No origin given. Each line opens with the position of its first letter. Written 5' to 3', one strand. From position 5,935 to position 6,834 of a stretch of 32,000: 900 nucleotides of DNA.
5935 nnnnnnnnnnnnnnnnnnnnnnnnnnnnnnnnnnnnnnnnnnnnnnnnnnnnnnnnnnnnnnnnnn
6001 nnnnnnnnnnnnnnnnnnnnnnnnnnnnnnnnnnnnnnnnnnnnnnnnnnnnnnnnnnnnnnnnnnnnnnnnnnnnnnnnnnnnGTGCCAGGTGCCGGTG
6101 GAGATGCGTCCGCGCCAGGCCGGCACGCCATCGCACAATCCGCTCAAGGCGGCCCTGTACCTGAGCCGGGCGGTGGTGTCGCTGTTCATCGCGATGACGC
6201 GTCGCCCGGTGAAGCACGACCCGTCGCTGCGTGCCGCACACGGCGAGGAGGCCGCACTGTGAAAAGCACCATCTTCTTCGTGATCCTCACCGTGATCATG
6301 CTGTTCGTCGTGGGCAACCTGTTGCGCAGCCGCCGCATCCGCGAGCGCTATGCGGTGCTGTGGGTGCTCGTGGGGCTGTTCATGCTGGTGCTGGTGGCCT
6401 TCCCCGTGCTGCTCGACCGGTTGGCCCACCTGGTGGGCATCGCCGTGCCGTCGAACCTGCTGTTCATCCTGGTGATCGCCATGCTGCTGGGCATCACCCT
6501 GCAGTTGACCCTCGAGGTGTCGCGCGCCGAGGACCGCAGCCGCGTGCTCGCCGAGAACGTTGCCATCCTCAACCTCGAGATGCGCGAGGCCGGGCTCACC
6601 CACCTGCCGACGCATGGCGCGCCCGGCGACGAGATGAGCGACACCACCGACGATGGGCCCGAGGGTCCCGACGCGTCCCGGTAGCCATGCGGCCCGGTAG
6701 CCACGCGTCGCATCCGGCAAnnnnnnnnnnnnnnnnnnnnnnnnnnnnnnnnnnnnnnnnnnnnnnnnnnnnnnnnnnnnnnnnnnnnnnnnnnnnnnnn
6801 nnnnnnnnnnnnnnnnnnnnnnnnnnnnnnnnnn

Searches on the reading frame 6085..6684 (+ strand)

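Call 80: search_protein_families(library=pfam, proteins=[window:6085-6684:+], max_evalue=0.05)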
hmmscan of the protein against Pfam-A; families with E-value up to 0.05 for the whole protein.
window:6085-6684:+ (199 aa): 2 families
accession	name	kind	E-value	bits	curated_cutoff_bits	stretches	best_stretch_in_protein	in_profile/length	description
PF10066.14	DUF2304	-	1.2e-23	83.9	25.5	1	63-163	4-104/106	Uncharacterized conserved protein (DUF2304)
PF07690.21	MFS_1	-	0.0084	15.5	33.4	1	61-155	240-332/347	Major Facilitator Superfamily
